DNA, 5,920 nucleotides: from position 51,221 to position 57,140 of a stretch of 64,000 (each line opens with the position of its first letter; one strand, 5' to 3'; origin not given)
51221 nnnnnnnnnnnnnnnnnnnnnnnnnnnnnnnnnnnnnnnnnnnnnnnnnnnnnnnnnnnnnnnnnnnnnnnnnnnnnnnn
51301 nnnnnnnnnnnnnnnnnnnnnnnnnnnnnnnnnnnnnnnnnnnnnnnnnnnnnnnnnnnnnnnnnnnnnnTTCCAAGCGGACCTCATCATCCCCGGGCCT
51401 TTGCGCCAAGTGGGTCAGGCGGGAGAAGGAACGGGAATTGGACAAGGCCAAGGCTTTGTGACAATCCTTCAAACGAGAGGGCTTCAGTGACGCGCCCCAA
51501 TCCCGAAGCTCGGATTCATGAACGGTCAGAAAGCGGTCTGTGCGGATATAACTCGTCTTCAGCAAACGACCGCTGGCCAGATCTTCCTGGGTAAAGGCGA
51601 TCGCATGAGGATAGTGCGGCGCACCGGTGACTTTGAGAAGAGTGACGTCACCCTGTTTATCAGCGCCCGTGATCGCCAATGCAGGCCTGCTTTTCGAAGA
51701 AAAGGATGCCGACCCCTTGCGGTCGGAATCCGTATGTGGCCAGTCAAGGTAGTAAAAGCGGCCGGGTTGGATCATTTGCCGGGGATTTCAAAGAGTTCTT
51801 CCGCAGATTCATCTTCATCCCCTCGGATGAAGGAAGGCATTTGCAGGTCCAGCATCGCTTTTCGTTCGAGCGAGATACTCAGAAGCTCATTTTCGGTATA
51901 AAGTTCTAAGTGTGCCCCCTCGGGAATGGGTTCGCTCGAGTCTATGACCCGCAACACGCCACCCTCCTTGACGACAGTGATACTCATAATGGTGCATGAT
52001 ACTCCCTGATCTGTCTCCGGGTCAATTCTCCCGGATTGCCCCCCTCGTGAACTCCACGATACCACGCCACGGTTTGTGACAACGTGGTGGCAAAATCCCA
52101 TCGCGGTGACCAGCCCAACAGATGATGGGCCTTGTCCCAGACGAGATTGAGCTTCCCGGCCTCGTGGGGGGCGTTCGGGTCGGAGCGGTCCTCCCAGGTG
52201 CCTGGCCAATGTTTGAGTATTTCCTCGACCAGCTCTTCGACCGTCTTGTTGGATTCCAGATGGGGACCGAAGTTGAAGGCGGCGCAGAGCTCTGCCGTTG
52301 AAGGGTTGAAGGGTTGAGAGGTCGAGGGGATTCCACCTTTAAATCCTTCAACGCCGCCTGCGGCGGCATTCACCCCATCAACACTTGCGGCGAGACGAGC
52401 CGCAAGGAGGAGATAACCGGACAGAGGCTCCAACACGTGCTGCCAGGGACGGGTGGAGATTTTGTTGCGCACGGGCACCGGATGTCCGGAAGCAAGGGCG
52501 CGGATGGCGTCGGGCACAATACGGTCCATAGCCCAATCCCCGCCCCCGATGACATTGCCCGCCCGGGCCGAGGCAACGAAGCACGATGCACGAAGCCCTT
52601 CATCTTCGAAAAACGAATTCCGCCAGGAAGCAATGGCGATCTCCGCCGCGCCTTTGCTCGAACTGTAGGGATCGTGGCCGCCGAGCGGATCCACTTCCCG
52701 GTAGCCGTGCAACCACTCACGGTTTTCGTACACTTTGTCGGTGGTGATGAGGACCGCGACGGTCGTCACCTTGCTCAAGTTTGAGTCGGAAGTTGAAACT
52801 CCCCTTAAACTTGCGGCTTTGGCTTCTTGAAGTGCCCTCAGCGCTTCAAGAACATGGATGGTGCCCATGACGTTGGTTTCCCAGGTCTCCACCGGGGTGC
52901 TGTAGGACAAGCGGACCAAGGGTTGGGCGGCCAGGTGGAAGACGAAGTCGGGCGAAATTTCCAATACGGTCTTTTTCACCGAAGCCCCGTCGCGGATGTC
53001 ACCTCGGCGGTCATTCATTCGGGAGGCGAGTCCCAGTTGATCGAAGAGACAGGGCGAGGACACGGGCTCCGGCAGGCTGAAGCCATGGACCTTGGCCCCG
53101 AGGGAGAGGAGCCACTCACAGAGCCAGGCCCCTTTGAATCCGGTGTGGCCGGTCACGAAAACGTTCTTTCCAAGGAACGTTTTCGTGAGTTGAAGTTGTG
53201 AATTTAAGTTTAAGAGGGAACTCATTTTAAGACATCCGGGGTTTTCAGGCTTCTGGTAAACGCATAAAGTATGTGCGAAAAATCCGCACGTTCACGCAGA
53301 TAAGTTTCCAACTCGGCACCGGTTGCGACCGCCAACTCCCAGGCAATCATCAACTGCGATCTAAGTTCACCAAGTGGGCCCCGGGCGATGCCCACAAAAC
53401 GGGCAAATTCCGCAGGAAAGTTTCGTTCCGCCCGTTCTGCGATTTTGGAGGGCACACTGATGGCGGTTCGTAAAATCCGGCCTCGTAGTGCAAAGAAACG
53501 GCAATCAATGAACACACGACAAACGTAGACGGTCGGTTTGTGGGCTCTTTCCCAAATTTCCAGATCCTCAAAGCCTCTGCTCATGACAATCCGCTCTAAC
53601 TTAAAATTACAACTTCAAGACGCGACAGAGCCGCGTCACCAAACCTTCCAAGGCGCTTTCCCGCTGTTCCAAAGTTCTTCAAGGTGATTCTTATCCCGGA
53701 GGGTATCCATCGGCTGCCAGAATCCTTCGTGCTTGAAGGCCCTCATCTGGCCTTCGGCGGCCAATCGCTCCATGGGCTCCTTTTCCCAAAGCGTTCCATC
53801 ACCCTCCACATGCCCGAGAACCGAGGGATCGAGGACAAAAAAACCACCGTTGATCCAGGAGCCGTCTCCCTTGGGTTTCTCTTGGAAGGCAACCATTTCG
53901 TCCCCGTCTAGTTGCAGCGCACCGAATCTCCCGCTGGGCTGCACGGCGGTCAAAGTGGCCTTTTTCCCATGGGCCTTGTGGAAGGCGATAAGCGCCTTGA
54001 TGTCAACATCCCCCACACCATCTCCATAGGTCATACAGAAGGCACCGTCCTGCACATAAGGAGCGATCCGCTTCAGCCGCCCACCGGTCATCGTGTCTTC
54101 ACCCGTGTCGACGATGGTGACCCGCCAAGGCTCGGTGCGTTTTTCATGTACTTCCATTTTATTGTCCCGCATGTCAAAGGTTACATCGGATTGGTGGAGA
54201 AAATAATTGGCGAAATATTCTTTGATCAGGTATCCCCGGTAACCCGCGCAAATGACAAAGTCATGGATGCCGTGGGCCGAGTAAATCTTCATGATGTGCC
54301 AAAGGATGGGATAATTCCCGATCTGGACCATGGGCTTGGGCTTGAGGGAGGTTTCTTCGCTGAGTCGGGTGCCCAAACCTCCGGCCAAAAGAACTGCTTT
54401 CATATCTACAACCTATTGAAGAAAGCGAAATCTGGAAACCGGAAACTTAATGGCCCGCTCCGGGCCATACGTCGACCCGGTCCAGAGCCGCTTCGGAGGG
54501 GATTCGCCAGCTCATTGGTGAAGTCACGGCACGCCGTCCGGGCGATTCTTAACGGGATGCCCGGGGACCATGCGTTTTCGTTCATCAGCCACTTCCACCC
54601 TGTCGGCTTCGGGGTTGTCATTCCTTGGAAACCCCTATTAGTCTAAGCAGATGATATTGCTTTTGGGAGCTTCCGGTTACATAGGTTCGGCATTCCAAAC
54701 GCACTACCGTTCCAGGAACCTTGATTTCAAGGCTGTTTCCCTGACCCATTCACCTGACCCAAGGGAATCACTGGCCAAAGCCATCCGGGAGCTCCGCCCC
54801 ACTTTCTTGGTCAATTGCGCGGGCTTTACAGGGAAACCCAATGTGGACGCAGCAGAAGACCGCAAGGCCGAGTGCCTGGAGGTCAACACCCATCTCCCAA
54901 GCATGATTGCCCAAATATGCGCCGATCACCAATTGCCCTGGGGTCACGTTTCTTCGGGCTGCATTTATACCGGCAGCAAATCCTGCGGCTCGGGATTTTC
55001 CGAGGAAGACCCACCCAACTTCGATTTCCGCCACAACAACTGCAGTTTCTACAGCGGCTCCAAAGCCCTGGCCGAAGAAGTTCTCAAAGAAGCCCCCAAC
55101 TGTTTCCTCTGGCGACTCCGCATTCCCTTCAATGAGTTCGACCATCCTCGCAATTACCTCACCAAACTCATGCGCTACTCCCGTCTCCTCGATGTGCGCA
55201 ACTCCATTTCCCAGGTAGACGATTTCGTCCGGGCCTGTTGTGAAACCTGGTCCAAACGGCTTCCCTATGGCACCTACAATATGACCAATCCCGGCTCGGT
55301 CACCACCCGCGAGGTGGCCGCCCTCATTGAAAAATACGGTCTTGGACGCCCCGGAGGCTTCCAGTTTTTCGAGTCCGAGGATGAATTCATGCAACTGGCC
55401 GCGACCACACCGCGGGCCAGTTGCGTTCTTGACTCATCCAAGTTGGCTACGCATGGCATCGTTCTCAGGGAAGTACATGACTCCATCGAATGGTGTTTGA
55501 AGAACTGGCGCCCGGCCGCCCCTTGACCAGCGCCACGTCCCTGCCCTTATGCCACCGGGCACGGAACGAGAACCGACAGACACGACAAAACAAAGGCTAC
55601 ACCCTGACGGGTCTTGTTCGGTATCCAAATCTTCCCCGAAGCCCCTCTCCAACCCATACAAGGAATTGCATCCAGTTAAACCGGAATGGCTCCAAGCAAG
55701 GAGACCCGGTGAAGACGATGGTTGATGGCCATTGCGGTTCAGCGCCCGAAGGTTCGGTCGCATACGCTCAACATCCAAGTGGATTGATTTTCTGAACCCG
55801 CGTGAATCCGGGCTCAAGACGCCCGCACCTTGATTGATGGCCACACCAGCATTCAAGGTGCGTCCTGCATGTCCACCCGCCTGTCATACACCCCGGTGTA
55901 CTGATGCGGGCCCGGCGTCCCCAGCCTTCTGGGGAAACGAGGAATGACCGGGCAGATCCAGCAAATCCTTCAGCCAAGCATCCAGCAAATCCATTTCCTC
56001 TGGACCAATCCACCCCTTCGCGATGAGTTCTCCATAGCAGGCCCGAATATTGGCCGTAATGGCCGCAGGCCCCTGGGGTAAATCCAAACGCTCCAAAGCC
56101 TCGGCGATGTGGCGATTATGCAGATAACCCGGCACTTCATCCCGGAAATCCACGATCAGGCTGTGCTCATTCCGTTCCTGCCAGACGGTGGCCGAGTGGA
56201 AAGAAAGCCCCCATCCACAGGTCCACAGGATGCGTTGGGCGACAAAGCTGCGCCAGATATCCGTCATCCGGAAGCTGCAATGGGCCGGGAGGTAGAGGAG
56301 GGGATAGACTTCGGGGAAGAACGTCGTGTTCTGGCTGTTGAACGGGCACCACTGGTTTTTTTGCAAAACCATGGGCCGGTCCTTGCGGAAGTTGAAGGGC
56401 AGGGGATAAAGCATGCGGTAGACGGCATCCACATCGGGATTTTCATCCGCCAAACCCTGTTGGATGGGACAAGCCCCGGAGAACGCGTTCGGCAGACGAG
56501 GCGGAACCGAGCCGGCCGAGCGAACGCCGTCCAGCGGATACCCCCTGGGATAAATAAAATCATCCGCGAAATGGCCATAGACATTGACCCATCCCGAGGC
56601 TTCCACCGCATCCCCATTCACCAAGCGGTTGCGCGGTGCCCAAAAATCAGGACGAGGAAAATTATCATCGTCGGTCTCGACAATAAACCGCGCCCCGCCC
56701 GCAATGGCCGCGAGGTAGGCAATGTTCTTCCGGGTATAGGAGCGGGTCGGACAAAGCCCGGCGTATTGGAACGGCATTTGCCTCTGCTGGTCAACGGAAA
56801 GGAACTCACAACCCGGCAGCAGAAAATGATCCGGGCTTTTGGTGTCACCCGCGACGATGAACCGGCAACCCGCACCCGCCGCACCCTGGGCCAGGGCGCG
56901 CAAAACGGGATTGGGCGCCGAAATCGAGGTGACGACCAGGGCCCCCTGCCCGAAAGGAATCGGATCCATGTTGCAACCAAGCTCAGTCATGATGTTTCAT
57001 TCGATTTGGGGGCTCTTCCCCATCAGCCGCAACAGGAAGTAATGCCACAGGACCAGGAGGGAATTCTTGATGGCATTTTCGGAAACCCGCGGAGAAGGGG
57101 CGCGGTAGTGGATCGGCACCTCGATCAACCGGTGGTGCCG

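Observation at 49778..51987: PemK/MazF-like toxin domain fused in frame to RfbH, preceded by an antitoxin-like ORF, all ATGA-coupled inside the CDP-sugar operon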

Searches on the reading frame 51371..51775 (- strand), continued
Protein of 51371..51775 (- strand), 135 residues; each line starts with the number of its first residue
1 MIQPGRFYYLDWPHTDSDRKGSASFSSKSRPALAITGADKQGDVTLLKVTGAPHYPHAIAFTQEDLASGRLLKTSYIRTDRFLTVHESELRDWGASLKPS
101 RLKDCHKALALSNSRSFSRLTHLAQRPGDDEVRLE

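Call 94: search_dna_similar(query=window:51371-51775:-, collection=plasmids, mode=protein, max_evalue=0.001, max_rows=10)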
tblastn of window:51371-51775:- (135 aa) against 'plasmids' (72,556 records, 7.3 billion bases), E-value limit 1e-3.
No match.

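Call 95: search_dna_similar(query=window:51371-51775:-, collection=phages, mode=protein, max_evalue=0.001, max_rows=10)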
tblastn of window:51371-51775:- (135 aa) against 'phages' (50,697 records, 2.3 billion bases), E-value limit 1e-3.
No match.

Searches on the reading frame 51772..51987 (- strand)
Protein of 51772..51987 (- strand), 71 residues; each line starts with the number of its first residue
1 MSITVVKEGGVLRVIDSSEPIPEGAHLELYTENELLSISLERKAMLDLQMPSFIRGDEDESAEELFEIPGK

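Call 3: search_protein_families(library=pfam, proteins=[window:51772-51987:-], max_evalue=0.1)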
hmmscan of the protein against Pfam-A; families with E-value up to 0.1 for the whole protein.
window:51772-51987:- (71 aa): 0 families

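Call 4: search_protein_families(library=ncbifam, proteins=[window:51772-51987:-], max_evalue=0.1)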
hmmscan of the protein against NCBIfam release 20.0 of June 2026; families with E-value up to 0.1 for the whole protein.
window:51772-51987:- (71 aa): 0 families

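Call 7: search_protein_families(library=pfam, proteins=[window:51775-51987:-], max_evalue=10)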
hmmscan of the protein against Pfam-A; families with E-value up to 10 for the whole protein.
seq(71 aa): 0 families

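Call 79: search_protein_families(library=padloc, proteins=[window:51772-51987:-], max_evalue=0.01)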
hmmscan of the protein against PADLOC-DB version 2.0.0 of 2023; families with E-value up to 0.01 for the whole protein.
window:51772-51987:- (71 aa): 0 families

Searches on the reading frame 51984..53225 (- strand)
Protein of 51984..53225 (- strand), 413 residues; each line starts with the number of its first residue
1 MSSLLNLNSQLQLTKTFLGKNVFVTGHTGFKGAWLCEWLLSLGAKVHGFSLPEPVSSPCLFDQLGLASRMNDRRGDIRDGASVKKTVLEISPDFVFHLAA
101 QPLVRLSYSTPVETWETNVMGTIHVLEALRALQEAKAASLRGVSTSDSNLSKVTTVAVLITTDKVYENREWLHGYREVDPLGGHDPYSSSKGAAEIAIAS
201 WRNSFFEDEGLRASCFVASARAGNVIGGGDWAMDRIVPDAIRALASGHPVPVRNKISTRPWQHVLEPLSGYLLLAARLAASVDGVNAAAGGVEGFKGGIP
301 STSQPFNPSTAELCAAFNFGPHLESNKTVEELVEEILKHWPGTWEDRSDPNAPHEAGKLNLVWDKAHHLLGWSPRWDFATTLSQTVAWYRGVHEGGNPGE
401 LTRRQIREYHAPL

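Call 3: search_protein_families(library=pfam, proteins=[window:51984-53225:-], max_evalue=0.1)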
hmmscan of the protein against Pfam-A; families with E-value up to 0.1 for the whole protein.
window:51984-53225:- (413 aa): 6 families
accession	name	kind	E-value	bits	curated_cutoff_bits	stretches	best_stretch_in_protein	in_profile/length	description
PF16363.11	GDP_Man_Dehyd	-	8.1e-31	108.1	27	1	23-272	1-234/332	GDP-mannose 4,6 dehydratase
PF01370.27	Epimerase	-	3.3e-28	99.2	20.9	1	22-280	1-230/240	NAD dependent epimerase/dehydratase family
PF02719.21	Polysacc_synt_2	-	9.9e-09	35.2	20.2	1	22-131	1-117/293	Polysaccharide biosynthesis protein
PF07993.18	NAD_binding_4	-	4e-06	26.6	20.1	1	93-202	90-192/258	Male sterility protein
PF01073.25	3Beta_HSD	-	0.00025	20.6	22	1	24-130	2-104/280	3-beta hydroxysteroid dehydrogenase/isomerase family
PF04321.23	RmlD_sub_bind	-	0.0014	18.2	27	1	22-127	3-87/287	RmlD substrate binding domain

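Call 4: search_protein_families(library=ncbifam, proteins=[window:51984-53225:-], max_evalue=0.1)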
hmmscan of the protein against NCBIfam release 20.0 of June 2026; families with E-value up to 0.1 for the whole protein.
window:51984-53225:- (413 aa): 20 families
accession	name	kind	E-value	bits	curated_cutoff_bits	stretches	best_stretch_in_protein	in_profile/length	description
TIGR02622.1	CDP_4_6_dhtase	equivalog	6e-134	446.6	278.45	1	17-409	2-351/352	CDP-glucose 4,6-dehydratase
TIGR01181.1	dTDP_gluc_dehyt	equivalog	8e-22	77.7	365.1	1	22-266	2-222/321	dTDP-glucose 4,6-dehydratase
TIGR04180.1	EDH_00030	hypoth_equivalog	6.2e-19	68.2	475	1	22-277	1-227/297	NAD-dependent 4,6-dehydratase LegB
TIGR01472.1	gmd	equivalog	2.7e-16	59.7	415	1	21-147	2-133/342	GDP-mannose 4,6-dehydratase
NF007582.0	PRK10217.1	equivalog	2.8e-12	46.4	698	1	68-261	51-226/355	dTDP-glucose 4,6-dehydratase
NF007490.0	PRK10084.1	subfamily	9.3e-12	44.6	649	1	69-205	51-185/361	dTDP-glucose 4,6-dehydratase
NF042423.1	oxyalk_red_Shew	equivalog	2.1e-08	33.6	580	1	20-133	9-109/331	2-alkyl-3-oxoalkanoate reductase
TIGR01179.1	galE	equivalog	3e-08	32.9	262.3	1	22-132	2-111/332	UDP-glucose 4-epimerase GalE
TIGR03466.1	HpnA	hypoth_equivalog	8e-08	31.5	367.65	1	21-130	2-101/327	hopanoid-associated sugar epimerase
NF042422.1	oxyalk_red_OleD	equivalog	1.7e-07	30.9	580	1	21-134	2-102/329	2-alkyl-3-oxoalkanoate reductase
NF007956.0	PRK10675.1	subfamily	2.4e-06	26.9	394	1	21-133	2-115/338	UDP-glucose 4-epimerase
NF052578.1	StrlDmthSdmBMthl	equivalog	5.8e-06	26.3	600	1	23-142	4-107/328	sterol demethylase protein SdmB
NF043036.1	ErythonDh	equivalog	6.3e-06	25.6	325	1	21-135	2-117/321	D-erythronate dehydrogenase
TIGR03589.1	PseB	equivalog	0.00021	20.3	407.75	1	19-129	4-112/324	UDP-N-acetylglucosamine 4,6-dehydratase (inverting)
TIGR01746.1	Thioester-redct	subfamily_domain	0.00042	19.6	213.35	0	92-245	89-218/371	thioester reductase domain-containing protein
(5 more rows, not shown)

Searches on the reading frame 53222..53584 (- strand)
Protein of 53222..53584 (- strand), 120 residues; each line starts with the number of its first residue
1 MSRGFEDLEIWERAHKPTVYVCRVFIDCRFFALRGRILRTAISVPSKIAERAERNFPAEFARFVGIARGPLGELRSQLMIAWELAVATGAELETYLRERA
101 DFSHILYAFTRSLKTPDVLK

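Call 3: search_protein_families(library=pfam, proteins=[window:53222-53584:-], max_evalue=0.1)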
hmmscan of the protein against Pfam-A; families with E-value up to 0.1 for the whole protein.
window:53222-53584:- (120 aa): 1 family
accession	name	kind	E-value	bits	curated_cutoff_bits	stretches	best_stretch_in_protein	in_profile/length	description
PF05635.17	23S_rRNA_IVP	-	2.6e-17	63.4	33.8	1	6-106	1-104/106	23S rRNA-intervening sequence protein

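Call 4: search_protein_families(library=ncbifam, proteins=[window:53222-53584:-], max_evalue=0.1)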
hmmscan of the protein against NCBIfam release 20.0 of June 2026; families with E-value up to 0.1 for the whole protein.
window:53222-53584:- (120 aa): 3 families
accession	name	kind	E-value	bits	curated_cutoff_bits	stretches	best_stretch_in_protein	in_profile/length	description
NF008912.0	PRK12275.1-6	subfamily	3.5e-25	88.3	124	1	5-114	3-112/117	hypothetical protein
TIGR02436.1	TIGR02436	subfamily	2.1e-17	63.3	24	1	10-114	1-109/109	four helix bundle protein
NF008911.0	PRK12275.1-2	subfamily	1.3e-14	54.7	137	1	5-115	4-117/118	hypothetical protein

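Call 79: search_protein_families(library=padloc, proteins=[window:53222-53584:-], max_evalue=0.01)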
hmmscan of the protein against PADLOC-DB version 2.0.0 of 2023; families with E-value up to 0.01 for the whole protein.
window:53222-53584:- (120 aa): 0 families

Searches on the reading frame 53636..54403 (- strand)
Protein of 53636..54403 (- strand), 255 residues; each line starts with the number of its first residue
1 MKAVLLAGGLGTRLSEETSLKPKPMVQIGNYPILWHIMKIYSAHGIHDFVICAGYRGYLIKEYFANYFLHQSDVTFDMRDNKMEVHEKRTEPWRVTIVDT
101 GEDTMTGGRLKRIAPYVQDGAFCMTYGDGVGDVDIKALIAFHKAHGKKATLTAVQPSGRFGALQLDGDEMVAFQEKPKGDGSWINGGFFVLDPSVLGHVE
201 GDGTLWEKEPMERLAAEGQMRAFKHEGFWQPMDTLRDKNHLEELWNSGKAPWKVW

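Call 3: search_protein_families(library=pfam, proteins=[window:53636-54403:-], max_evalue=0.1)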
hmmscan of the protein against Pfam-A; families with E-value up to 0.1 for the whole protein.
window:53636-54403:- (255 aa): 2 families
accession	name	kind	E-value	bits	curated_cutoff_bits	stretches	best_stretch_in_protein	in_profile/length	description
PF00483.29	NTP_transferase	-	2.5e-17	63.7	21.2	1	2-199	1-188/245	Nucleotidyl transferase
PF12804.13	NTP_transf_3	-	7.8e-06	26.6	27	1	3-56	1-49/160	MobA-like NTP transferase domain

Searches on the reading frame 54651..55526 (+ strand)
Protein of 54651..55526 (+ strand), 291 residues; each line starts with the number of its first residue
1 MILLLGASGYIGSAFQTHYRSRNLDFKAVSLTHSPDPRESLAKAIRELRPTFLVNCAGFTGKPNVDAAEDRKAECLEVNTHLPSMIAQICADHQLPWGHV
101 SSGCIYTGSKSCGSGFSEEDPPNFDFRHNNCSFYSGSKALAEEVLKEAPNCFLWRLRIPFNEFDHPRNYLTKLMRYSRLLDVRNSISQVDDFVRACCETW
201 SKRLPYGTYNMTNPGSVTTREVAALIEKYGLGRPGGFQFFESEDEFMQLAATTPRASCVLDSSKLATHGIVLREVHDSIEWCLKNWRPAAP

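Call 60: search_protein_families(library=pfam, proteins=[window:54651-55526:+], max_evalue=0.00001)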
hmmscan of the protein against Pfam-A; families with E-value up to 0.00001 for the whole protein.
window:54651-55526:+ (291 aa): 2 families
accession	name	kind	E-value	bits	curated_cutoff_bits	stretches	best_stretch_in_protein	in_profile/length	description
PF04321.23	RmlD_sub_bind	-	4.8e-20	72.2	27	1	2-285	3-284/287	RmlD substrate binding domain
PF01370.27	Epimerase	-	1.1e-08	35.3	20.9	1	2-147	1-155/240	NAD dependent epimerase/dehydratase family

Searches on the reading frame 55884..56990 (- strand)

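Call 60: search_protein_families(library=pfam, proteins=[window:55884-56990:-], max_evalue=0.00001)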
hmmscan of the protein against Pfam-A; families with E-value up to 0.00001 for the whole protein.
window:55884-56990:- (368 aa): 1 family
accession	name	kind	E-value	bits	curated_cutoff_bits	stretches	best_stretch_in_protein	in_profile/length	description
PF03385.23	STELLO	-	5.8e-12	45.6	27.8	1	241-346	1-105/387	STELLO glycosyltransferases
